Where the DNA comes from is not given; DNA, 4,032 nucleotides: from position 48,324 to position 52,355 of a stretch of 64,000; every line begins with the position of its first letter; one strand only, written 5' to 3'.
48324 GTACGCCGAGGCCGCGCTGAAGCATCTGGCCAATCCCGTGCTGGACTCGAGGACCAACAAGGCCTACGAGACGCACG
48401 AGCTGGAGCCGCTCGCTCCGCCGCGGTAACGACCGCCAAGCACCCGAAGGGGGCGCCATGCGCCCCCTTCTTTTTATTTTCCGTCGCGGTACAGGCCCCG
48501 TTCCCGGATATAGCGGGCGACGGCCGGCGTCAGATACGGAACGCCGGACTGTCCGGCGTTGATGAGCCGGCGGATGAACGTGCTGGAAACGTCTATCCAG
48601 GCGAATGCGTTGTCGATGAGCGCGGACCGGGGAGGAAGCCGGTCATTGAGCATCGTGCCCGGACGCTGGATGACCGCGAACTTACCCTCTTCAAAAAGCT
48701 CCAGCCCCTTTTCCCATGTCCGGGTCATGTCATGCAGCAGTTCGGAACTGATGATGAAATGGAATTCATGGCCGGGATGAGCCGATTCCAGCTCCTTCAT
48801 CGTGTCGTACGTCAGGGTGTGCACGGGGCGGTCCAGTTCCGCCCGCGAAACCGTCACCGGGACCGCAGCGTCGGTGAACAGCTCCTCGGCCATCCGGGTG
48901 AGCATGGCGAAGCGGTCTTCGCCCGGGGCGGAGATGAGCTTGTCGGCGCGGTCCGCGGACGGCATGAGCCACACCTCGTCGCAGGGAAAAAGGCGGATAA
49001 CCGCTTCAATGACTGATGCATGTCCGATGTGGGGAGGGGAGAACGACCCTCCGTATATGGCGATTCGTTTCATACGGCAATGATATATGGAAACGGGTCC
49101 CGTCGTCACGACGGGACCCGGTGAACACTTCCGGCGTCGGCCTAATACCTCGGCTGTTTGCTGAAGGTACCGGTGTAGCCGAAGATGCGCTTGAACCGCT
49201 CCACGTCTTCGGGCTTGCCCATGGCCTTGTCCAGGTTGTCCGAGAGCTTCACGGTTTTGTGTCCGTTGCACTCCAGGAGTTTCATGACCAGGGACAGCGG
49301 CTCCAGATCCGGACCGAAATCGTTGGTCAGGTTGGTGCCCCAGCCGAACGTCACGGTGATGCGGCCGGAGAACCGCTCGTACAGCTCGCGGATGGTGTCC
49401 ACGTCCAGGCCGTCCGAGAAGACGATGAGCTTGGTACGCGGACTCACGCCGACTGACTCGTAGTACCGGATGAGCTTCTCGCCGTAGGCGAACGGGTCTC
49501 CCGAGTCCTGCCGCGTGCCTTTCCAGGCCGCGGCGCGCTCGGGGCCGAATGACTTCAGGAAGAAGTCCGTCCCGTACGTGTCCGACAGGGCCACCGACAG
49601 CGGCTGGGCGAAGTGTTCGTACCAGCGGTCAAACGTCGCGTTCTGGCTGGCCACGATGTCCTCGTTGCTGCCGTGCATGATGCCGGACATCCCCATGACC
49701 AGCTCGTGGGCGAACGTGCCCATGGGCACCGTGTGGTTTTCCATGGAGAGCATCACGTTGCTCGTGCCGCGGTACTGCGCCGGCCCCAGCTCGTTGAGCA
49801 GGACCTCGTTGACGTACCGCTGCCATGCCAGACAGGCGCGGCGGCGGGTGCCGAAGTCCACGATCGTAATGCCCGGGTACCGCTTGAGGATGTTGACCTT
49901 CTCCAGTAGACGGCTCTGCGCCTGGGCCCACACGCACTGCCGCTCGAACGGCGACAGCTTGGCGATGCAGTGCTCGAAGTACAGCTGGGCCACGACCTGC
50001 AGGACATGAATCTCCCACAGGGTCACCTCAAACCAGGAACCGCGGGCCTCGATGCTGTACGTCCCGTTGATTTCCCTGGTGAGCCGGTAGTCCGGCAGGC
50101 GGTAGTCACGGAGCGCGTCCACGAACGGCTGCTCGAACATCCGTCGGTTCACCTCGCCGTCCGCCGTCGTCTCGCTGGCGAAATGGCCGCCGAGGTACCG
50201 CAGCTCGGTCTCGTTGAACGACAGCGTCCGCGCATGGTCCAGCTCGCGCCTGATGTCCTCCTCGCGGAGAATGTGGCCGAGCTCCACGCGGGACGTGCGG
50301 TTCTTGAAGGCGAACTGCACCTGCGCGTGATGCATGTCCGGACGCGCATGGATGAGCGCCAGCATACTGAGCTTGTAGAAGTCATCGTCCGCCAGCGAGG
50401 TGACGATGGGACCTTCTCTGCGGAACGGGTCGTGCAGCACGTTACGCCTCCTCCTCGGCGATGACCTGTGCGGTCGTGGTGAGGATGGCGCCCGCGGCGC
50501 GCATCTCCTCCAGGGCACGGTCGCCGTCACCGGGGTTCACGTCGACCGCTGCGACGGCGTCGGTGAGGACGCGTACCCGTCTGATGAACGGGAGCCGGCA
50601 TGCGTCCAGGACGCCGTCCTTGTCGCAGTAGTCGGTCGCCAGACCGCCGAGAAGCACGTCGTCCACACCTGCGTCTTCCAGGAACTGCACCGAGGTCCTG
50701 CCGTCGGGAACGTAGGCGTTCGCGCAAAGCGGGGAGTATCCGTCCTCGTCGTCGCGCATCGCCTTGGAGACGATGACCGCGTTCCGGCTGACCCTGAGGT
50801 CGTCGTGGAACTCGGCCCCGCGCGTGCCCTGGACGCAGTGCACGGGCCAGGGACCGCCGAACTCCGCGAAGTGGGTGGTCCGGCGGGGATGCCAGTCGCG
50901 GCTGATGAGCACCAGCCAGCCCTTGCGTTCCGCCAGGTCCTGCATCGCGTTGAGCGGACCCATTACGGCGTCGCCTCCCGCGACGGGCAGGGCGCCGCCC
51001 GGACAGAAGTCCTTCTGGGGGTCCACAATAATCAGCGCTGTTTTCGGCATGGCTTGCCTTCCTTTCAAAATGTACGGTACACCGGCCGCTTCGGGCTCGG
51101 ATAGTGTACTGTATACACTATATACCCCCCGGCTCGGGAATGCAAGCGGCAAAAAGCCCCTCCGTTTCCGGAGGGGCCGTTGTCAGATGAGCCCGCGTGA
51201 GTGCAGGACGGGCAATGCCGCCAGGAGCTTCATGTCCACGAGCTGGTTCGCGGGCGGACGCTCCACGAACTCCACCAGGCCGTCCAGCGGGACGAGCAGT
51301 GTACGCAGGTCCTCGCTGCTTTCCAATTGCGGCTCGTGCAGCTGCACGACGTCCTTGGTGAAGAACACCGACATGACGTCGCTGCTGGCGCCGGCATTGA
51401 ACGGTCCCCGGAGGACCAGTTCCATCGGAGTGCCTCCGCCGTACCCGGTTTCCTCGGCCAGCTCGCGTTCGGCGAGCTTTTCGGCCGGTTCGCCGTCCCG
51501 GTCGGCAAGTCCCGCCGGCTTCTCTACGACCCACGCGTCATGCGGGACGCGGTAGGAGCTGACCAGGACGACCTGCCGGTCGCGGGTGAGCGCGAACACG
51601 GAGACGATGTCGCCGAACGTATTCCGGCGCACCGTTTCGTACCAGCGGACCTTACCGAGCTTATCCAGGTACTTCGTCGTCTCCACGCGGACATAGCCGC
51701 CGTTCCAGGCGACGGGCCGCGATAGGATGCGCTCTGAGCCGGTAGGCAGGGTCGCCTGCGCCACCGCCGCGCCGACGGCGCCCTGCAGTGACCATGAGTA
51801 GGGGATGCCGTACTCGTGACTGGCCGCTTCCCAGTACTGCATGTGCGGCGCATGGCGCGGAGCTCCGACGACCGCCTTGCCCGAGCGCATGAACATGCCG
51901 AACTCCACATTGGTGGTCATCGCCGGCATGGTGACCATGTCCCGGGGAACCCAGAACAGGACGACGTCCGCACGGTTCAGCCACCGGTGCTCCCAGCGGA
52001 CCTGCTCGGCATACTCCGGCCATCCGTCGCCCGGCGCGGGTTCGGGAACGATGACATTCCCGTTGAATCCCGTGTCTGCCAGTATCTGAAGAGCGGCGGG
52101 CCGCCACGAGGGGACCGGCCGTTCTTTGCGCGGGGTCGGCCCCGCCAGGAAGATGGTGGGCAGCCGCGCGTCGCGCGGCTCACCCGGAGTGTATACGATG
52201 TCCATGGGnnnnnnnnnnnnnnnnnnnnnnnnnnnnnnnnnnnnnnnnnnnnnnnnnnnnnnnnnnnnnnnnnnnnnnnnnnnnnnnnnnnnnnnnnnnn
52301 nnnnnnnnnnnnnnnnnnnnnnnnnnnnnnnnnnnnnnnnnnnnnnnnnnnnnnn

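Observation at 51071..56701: Three copies of a 19-bp palindrome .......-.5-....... mark a putative NrtR regulon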

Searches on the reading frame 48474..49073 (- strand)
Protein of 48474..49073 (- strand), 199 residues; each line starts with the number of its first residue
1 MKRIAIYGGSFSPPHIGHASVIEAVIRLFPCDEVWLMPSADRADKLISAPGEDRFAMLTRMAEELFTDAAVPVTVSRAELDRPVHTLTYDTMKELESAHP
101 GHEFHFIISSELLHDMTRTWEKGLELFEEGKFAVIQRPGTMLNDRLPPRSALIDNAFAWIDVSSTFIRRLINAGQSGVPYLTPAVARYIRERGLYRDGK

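Call 57: search_protein_families(library=ncbifam, proteins=[window:48474-49073:-], max_evalue=0.001)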
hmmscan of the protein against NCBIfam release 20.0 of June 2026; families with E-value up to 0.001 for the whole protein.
window:48474-49073:- (199 aa): 13 families
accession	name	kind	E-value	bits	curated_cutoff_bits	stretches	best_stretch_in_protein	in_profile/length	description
NF000840.1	PRK00071.1-3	equivalog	1.1e-31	109.9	150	1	1-197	5-200/201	nicotinate-nucleotide adenylyltransferase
TIGR00482.1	TIGR00482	equivalog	1.1e-30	107.1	112.45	1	6-195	1-194/194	nicotinate (nicotinamide) nucleotide adenylyltransferase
NF000841.0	PRK00071.1-4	equivalog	8.4e-28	97.5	197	1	1-196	6-193/194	nicotinate-nucleotide adenylyltransferase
NF005519.0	PRK07152.1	equivalog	1.8e-23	83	315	1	2-196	1-185/361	nicotinate-nucleotide adenylyltransferase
NF000839.0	PRK00071.1-1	equivalog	6.9e-21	75.2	187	2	4-143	8-143/219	nicotinate-nucleotide adenylyltransferase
NF005410.0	PRK06973.1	equivalog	2.4e-20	72.8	214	1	2-143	22-162/243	nicotinate-nucleotide adenylyltransferase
NF000843.0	PRK00071.2-2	equivalog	1.2e-18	67.5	240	1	2-146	12-150/212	nicotinate-nucleotide adenylyltransferase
NF006479.0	PRK08887.1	equivalog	2e-15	57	164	1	1-115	1-112/174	nicotinate-nicotinamide nucleotide adenylyltransferase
NF000842.0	PRK00071.2-1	equivalog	1e-14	54.6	167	1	1-196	1-185/191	nicotinate-nucleotide adenylyltransferase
NF000845.0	PRK00071.2-4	equivalog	1.5e-13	50.6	210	1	4-142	10-142/197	nicotinate-nucleotide adenylyltransferase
NF000846.0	PRK00071.2-5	equivalog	3.4e-09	36.5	329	1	3-144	20-155/210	nicotinate-nucleotide adenylyltransferase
TIGR00125.1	cyt_tran_rel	domain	7.1e-08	32.5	27.7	1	4-59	1-57/65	adenylyltransferase/cytidyltransferase family protein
TIGR01510.1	coaD_prev_kdtB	equivalog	4.2e-07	30.1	103.3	1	4-74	1-65/155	pantetheine-phosphate adenylyltransferase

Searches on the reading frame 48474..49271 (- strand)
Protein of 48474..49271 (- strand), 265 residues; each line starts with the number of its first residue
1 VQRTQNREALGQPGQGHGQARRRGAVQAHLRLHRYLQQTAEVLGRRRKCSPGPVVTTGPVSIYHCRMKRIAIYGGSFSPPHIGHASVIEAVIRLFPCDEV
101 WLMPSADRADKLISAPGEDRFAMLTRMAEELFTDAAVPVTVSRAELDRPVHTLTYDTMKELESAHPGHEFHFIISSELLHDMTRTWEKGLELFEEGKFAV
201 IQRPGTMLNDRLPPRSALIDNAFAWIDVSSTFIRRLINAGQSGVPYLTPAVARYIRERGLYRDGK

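Call 7: search_protein_families(library=pfam, proteins=[window:48474-49271:-])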
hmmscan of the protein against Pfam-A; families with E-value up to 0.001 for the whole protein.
window:48474-49271:- (265 aa): 1 family
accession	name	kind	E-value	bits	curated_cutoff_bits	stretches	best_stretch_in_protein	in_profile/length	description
PF01467.32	CTP_transf_like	-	7e-15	55.9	21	1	72-235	1-132/133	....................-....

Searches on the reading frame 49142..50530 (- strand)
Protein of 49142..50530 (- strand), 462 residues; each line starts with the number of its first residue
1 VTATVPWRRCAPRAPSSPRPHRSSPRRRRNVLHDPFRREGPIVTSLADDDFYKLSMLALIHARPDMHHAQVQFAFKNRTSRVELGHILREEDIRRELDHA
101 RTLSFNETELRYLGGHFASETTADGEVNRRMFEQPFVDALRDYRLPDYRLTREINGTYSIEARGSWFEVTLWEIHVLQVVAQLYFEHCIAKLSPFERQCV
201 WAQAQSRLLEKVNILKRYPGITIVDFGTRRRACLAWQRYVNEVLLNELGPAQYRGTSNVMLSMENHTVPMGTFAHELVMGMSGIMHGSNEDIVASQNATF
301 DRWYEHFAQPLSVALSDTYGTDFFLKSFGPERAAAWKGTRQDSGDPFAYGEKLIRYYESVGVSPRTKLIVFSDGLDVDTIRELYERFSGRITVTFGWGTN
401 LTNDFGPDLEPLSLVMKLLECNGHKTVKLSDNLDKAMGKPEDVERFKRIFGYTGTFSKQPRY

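Call 7: search_protein_families(library=pfam, proteins=[window:49142-50530:-])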
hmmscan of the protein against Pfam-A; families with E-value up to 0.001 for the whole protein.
window:49142-50530:- (462 aa): 2 families
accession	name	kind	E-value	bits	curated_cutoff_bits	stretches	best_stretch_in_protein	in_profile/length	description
PF04095.22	NAPRTase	-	8.2e-52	176.8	20.8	1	222-452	2-237/239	Nicotinate phosphoribosyltransferase (NAPRTase) family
PF17767.7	NAPRTase_N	-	2.4e-15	57.4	32.6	1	48-180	2-124/125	Nicotinate phosphoribosyltransferase (NAPRTase) N-terminal domain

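Call 57: search_protein_families(library=ncbifam, proteins=[window:49142-50440:-], max_evalue=0.001)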
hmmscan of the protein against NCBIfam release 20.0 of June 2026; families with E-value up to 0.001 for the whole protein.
window:49142-50440:- (432 aa): 5 families
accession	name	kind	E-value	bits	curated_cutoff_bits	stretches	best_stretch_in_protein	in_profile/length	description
NF003704.0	PRK05321.1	subfamily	1.4e-119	399.7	379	1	10-423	7-392/398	nicotinate phosphoribosyltransferase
TIGR01514.1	NAPRTase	equivalog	1.6e-92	310.7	269.55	1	12-421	1-396/399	nicotinate phosphoribosyltransferase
NF006696.0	PRK09243.1-3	equivalog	1.5e-11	43.7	503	1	190-403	155-349/451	nicotinate phosphoribosyltransferase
TIGR01513.1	NAPRTase_put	equivalog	1.4e-09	37.4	297.4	1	223-407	173-344/452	nicotinate phosphoribosyltransferase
NF006695.0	PRK09243.1-2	equivalog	6.3e-08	31.7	469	1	192-410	152-357/480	nicotinate phosphoribosyltransferase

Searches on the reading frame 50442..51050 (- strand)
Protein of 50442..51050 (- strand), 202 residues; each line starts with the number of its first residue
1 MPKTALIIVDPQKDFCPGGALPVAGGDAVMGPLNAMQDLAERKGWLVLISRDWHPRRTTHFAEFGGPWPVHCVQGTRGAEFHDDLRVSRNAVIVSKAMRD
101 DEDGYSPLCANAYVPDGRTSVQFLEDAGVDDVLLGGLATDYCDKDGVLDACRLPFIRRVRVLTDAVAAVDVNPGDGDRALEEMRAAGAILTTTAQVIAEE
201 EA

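Call 7: search_protein_families(library=pfam, proteins=[window:50442-51050:-])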
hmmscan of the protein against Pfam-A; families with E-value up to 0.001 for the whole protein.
window:50442-51050:- (202 aa): 1 family
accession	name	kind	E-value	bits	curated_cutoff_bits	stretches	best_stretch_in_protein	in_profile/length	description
PF00857.26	Isochorismatase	-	7.1e-23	82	27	1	4-195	1-175/175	Isochorismatase domain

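Call 57: search_protein_families(library=ncbifam, proteins=[window:50442-51050:-], max_evalue=0.001)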
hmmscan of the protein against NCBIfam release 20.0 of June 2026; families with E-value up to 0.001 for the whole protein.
window:50442-51050:- (202 aa): 2 families
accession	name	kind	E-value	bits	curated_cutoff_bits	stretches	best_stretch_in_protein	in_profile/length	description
NF008623.0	PRK11609.1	equivalog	2.8e-40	138.4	174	1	1-199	1-211/213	bifunctional nicotinamidase/pyrazinamidase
NF050097.1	BiurAmidohydBiuH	equivalog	1.2e-05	24.8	370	0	123-196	145-214/221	biuret amidohydrolase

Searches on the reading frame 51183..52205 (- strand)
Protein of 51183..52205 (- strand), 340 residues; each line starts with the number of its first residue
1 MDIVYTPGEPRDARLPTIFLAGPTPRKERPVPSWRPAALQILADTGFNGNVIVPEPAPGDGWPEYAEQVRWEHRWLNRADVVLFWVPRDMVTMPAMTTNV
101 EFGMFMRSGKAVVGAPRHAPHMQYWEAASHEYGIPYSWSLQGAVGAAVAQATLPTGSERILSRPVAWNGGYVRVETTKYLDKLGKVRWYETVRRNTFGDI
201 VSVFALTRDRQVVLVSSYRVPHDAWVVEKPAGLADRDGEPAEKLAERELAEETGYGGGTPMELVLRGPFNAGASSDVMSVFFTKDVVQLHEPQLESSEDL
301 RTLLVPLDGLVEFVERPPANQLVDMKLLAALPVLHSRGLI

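Call 7: search_protein_families(library=pfam, proteins=[window:51183-52205:-])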
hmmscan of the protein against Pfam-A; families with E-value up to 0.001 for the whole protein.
window:51183-52205:- (340 aa): 2 families
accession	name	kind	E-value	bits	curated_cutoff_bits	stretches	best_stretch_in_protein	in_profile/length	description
PF15891.11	Nuc_deoxyri_tr2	-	2e-14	54.2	30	1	17-117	3-103/105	Nucleoside 2-deoxyribosyltransferase like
PF00293.34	NUDIX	-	4.1e-08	33.8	21.1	1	200-310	5-118/134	NUDIX domain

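Call 57: search_protein_families(library=ncbifam, proteins=[window:51183-52205:-], max_evalue=0.001)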
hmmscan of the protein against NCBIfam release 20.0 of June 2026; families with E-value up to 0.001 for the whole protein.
window:51183-52205:- (340 aa): 1 family
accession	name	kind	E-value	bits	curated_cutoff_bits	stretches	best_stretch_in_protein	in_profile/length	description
NF008736.0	PRK11762.1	equivalog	2.5e-09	36.9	169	1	183-331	33-174/186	ADP compounds hydrolase NudE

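Call 64: search_solved_structures(query=window:51183-52205:-, max_evalue=0.01)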
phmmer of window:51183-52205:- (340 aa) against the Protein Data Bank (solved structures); distinct sequences matched with E-value up to 0.01: 21.
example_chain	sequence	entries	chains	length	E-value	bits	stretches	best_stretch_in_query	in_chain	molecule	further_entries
2dsc_A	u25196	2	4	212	4.2e-14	55.5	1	155-284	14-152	ADP-sugar pyrophosphatase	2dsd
3bm4_A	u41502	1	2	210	4.5e-14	55.4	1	155-287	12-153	ADP-sugar pyrophosphatase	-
5qj4_A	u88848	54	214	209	4.6e-14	55.4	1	155-283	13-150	ADP-sugar pyrophosphatase | NUDT5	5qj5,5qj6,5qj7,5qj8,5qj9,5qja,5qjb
9q0n_E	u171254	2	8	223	4.7e-14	55.3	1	154-285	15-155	ADP-sugar pyrophosphatase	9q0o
5nqr_A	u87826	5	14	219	5.1e-14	55.3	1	155-287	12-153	ADP-sugar pyrophosphatase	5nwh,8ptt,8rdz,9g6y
2dsb_A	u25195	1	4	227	5.4e-14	55.2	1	155-288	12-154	ADP-sugar pyrophosphatase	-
9q0m_E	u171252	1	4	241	7.3e-14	54.7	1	155-287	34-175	ADP-sugar pyrophosphatase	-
3aca_A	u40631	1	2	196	1.3e-13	53.9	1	156-286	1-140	ADP-sugar pyrophosphatase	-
3ac9_A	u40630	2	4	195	2.9e-13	52.8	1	160-287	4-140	ADP-sugar pyrophosphatase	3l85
8wv3_A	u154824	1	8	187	4.7e-09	38.9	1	199-330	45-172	ADP-ribose pyrophosphatase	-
9jax_E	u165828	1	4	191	5e-09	38.8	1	199-330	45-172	ADP-ribose pyrophosphatase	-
8zr8_A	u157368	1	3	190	6.9e-09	38.4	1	199-330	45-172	Methanol dehydrogenase activator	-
2yvm_A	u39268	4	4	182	3.3e-05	26.3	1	203-314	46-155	MutT/nudix family protein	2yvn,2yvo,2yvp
1mk1_A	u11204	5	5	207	7.3e-05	25.1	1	197-299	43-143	ADPR pyrophosphatase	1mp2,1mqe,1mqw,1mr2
5i8u_G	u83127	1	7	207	0.00011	24.6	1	197-296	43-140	ADP-ribose pyrophosphatase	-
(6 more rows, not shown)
